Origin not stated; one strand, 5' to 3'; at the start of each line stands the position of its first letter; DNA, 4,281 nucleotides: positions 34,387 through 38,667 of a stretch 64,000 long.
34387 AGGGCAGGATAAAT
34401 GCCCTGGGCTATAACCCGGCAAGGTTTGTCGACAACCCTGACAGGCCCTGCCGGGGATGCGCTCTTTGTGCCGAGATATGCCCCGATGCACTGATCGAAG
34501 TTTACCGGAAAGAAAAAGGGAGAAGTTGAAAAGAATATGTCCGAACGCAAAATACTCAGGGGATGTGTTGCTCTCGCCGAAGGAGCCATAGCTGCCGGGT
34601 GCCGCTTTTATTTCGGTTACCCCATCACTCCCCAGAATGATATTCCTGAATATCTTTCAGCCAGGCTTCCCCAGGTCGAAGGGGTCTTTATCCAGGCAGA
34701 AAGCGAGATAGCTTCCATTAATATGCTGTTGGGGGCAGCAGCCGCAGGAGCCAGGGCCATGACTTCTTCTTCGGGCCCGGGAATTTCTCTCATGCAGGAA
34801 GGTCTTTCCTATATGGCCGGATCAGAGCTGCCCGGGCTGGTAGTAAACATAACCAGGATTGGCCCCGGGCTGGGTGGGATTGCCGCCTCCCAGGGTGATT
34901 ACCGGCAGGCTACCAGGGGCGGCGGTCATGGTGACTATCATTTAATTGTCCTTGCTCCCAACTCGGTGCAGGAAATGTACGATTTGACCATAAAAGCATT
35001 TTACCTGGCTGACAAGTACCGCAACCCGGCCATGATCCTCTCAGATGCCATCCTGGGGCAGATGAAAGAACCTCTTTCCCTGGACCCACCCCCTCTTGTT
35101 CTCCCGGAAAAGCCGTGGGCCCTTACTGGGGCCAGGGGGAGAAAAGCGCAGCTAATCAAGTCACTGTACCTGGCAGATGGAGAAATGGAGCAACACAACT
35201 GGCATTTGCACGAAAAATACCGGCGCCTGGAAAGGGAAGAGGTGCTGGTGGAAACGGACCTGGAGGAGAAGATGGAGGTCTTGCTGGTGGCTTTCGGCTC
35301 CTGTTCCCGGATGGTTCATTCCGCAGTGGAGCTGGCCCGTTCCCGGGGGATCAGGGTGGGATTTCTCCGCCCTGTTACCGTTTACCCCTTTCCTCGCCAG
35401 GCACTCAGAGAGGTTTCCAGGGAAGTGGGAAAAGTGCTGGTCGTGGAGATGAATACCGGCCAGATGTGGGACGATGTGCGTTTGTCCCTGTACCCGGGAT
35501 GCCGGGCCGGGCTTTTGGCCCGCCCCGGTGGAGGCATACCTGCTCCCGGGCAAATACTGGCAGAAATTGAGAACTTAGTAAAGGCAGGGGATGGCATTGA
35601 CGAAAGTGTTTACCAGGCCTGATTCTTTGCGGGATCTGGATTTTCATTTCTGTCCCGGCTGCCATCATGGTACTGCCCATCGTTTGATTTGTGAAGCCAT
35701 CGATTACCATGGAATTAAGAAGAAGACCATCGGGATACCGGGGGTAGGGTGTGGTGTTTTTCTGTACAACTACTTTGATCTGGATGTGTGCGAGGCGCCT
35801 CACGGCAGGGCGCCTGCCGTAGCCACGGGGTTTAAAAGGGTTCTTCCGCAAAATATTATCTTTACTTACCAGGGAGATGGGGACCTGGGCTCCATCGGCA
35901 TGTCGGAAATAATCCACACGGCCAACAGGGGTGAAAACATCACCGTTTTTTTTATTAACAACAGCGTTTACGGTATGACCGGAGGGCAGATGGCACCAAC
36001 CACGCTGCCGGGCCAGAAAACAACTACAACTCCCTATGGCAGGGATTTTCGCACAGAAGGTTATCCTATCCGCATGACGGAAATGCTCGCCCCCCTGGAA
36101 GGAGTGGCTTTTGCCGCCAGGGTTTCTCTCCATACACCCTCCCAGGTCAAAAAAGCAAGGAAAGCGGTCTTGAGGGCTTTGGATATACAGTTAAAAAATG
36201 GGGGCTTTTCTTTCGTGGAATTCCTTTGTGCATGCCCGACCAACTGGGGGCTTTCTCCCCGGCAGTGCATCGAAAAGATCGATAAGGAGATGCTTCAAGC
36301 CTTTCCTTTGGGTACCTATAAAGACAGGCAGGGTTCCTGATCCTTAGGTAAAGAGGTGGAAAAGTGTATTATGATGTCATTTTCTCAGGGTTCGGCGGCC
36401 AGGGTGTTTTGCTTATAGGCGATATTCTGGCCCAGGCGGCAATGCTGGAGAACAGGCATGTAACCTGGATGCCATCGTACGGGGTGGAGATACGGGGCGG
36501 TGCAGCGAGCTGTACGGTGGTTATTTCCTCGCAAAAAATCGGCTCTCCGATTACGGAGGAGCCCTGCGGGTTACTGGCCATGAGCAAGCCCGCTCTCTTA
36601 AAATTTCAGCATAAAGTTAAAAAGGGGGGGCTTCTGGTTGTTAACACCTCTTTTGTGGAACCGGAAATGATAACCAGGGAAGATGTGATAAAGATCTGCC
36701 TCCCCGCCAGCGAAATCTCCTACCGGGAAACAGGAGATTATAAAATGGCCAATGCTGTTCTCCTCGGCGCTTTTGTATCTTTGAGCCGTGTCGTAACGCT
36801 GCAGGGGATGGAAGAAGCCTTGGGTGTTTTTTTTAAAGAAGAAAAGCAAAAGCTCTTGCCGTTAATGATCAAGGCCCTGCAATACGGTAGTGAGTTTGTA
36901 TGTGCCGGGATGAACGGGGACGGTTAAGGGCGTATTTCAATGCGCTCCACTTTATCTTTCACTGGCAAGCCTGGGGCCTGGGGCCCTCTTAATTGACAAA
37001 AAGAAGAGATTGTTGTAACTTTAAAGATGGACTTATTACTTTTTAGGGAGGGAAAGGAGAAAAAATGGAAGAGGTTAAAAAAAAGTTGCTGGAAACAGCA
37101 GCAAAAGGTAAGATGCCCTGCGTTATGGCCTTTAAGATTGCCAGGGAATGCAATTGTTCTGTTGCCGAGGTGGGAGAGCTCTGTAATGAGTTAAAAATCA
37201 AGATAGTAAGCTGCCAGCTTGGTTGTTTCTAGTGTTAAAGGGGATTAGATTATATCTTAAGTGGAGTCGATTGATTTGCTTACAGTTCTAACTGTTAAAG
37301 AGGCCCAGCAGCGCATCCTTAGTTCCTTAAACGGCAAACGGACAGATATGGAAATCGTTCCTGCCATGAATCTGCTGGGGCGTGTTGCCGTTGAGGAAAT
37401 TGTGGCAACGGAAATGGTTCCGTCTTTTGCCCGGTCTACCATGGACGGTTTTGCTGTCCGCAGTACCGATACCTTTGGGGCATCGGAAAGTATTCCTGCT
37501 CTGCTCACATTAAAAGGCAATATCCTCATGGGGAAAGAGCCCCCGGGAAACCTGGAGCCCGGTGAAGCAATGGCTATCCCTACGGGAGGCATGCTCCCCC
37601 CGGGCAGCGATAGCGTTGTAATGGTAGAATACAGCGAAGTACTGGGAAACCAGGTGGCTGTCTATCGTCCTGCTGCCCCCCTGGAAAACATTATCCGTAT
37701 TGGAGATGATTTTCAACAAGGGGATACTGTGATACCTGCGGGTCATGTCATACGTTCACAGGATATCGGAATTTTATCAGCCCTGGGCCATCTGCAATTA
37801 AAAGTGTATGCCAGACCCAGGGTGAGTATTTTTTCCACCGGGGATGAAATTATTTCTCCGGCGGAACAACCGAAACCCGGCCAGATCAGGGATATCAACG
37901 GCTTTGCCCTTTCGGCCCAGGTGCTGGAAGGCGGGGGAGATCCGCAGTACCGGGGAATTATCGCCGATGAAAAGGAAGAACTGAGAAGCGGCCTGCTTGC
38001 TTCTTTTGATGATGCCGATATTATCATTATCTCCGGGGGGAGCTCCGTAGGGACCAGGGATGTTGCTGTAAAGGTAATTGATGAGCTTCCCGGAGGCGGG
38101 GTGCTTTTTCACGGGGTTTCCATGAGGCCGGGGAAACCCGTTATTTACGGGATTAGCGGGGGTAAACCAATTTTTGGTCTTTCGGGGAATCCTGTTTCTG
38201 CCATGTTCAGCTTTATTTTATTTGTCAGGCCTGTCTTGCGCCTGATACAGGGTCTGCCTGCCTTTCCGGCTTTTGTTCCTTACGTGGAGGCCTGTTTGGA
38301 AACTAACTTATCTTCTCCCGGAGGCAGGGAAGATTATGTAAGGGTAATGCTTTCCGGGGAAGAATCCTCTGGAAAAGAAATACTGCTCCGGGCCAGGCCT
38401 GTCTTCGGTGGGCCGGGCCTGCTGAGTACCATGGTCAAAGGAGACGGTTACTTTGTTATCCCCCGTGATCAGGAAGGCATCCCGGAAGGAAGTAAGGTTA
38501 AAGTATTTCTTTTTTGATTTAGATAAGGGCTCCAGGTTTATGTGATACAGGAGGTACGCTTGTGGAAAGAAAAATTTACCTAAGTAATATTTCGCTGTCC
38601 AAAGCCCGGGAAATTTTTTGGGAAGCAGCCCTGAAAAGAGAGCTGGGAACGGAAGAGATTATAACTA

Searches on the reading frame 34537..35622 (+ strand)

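Call 15: search_protein_families(library=pfam, proteins=[window:34537-35622:+], max_evalue=0.00001)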
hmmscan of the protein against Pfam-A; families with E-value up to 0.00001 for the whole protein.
window:34537-35622:+ (361 aa): 3 families
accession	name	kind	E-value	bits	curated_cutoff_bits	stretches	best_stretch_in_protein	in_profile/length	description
PF01855.24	POR_N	-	1.1e-50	173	27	1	15-184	1-169/231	Pyruvate flavodoxin/ferredoxin oxidoreductase, thiamine diP-bdg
PF17147.9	PFOR_II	-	2.1e-20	73.4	27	1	247-336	2-98/102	Pyruvate:ferredoxin oxidoreductase core domain II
PF02780.25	Transketolase_C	-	4.8e-07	30.2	25.9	1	243-307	7-71/124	Transketolase, C-terminal domain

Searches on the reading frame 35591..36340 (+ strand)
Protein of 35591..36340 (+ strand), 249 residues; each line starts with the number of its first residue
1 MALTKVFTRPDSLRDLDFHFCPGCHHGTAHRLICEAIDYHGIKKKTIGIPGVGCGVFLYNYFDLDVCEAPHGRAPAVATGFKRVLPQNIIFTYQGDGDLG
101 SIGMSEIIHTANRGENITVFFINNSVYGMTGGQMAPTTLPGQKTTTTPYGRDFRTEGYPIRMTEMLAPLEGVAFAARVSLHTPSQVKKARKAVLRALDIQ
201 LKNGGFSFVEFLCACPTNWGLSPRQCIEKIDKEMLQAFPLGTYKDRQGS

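Call 15: search_protein_families(library=pfam, proteins=[window:35591-36340:+], max_evalue=0.00001)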
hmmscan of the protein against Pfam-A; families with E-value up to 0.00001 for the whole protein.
window:35591-36340:+ (249 aa): 1 family
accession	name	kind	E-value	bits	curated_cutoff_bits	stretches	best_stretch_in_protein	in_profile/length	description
PF02775.26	TPP_enzyme_C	-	3.4e-19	69.6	21.9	1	69-210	28-150/151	Thiamine pyrophosphate enzyme, C-terminal TPP binding domain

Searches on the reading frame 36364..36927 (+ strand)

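Call 15: search_protein_families(library=pfam, proteins=[window:36364-36927:+], max_evalue=0.00001)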
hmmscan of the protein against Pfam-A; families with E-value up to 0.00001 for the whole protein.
window:36364-36927:+ (187 aa): 1 family
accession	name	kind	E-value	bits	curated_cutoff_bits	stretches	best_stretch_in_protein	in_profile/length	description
PF01558.24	POR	-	1.2e-35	123.7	27.4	1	11-176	1-172/173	Pyruvate ferredoxin/flavodoxin oxidoreductase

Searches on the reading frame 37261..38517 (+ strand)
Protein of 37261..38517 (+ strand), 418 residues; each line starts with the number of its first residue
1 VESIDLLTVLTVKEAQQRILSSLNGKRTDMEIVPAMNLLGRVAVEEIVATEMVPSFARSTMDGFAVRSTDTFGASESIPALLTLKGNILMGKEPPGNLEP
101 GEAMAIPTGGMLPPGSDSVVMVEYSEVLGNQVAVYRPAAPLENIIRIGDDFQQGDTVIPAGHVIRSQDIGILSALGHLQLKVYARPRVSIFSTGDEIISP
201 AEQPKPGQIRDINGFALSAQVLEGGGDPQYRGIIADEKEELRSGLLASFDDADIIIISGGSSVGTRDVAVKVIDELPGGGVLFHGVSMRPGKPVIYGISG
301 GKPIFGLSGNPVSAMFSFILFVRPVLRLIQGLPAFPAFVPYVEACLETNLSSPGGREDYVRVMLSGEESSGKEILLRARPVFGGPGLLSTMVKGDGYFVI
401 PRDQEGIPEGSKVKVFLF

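Call 15: search_protein_families(library=pfam, proteins=[window:37261-38517:+], max_evalue=0.00001)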
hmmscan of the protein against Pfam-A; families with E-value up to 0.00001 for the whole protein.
window:37261-38517:+ (418 aa): 3 families
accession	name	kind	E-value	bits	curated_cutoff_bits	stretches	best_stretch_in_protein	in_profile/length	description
PF03453.22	MoeA_N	-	5.6e-43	146.8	30.8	1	10-176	1-160/160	MoeA N-terminal region (domain I and II)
PF00994.29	MoCF_biosynth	-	1.7e-29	102.8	26.6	1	190-327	2-143/144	Probable molybdopterin binding domain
PF03454.20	MoeA_C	-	3.7e-13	49.9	22.1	1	346-418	4-72/72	MoeA C-terminal region (domain IV)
